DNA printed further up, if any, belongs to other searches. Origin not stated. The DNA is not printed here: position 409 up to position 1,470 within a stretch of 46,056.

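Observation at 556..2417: pspA translationally coupled to a YhaM-like OB-fold/HD-domain nuclease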

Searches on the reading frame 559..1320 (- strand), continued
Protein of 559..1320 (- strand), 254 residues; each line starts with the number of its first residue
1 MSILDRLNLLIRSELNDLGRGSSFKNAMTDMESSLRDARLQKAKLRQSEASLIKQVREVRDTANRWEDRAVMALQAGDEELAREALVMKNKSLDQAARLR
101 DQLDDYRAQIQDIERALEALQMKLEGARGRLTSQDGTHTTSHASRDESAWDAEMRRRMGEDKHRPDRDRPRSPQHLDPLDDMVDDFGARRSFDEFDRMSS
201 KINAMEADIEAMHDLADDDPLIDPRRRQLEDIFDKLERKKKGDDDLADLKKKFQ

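Call 52: predict_structure(alignment_id=A3)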
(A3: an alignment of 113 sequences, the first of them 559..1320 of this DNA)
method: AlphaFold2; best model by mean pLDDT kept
length: 254 residues; sequences in the alignment: 113
mean_pLDDT: 80.2   pTM: 0.51
mean pLDDT of the five models: 80.2, 79.3, 78.9, 78.3, 77.7
residues with pLDDT >= 90: 96; 70-90: 85; 50-70: 61; < 50: 12
segments of 3 or more residues with pLDDT < 50: 169-177
pLDDT, mean of each block of 10 residues (from residue 1): 69 65 84 92 97 98 98 98 98 98 97 94 89 72 63 83 54 47 59 86 86 60 72 82 64 75
secondary structure, 60 per line:
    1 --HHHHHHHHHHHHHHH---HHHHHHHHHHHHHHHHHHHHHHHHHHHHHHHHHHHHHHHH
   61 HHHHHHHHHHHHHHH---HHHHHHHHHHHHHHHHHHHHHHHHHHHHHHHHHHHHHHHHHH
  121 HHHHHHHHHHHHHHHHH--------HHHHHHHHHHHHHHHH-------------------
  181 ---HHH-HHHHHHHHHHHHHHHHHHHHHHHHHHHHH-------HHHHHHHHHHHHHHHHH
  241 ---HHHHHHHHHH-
elements in order: H3-17 H21-75 H79-137 H146-161 H188-216 H224-240 H244-253

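Call 54: fold_search(model_id=the predicted structure, library=pdb)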
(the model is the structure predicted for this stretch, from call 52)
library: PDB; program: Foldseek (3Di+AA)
matches with E <= 10: 613; with E <= 0.001: 14
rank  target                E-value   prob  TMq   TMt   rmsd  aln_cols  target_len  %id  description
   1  9eom                  4.8e-06  1.00  0.42  0.49  48.7       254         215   26  250A Vipp1 dL10Ala helical tubes in the presence of EPL (released 2024-10-16)
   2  6zvr_A                8.5e-06  1.00  0.40  0.45  48.5       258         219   25  C11 symmetry: Bacterial Vipp1 and PspA are members of the ancient ESCRT-III membrane-remodeling superfamily. (released 2021-08-04)
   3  6zvr_CB               9.6e-06  1.00  0.38  0.44  42.9       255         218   25  C11 symmetry: Bacterial Vipp1 and PspA are members of the ancient ESCRT-III membrane-remodeling superfamily. (released 2021-08-04)
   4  7o3w_A                2.1e-05  1.00  0.38  0.45  30.2       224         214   24  Structural basis for VIPP1 oligomerization and maintenance of thylakoid membrane integrity (released 2021-06-30)
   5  8qfv                  2.5e-05  1.00  0.41  0.48  42.5       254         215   27  305A Vipp1 helical tubes in the presence of EPL (released 2024-09-11)
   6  8qbs                  2.7e-05  1.00  0.40  0.50  28.8       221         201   24  Cryo-EM structure of Vipp1-F197K/L200K helical filament with lattice 1 (Vipp1-F197K/L200K_L1) (released 2024-09-11)
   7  7o3x_A                3.6e-05  1.00  0.39  0.46  38.9       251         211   25  Structural basis for VIPP1 oligomerization and maintenance of thylakoid membrane integrity (released 2021-06-30)
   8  6zvr_DB               3.8e-05  1.00  0.44  0.68  12.8       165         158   27  C11 symmetry: Bacterial Vipp1 and PspA are members of the ancient ESCRT-III membrane-remodeling superfamily. (released 2021-08-04)
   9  8qbw                  6.1e-05  1.00  0.41  0.47  40.9       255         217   25  Cryo-EM structure of Vipp1-deltaH6_aa1-219 helical filament with lattice 3 (Vipp1-deltaH6_L3) (released 2024-09-11)
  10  8qbr                  6.4e-05  1.00  0.37  0.43  41.7       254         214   24  Cryo-EM structure of Vipp1 helical filament with lattice 1 (Vipp1_L1) (released 2024-09-18)
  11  7o3x_B                9.6e-05  1.00  0.40  0.46  41.7       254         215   26  Structural basis for VIPP1 oligomerization and maintenance of thylakoid membrane integrity (released 2021-06-30)
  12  8qhx                  2.9e-04  1.00  0.41  0.53  49.4       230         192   26  280A Vipp1 H1-6 helical tubes in the presence of EPL (released 2024-09-18)
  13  6zvs_A                3.2e-04  1.00  0.41  0.74   9.4       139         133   27  C12 symmetry: Bacterial Vipp1 and PspA are members of the ancient ESCRT-III membrane-remodeling superfamily. (released 2021-08-04)
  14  7abk                  4.8e-04  1.00  0.39  0.49  47.5       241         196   21  Helical structure of PspA (released 2021-08-04)
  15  9hzx_0                1.4e-03  1.00  0.38  0.44  46.2       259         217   22  280 A SynPspA rod after incubation with EPL (released 2025-08-13)
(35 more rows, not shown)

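Call 58: search_protein_families(library=padloc, proteins=[window:559-1320:-], max_evalue=0.001)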
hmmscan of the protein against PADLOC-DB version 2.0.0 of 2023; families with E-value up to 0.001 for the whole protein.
window:559-1320:- (254 aa): 1 family
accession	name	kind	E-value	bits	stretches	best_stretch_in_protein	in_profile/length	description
PDLC03861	LmuB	-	0.00096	15.2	0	32-158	430-561/1213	-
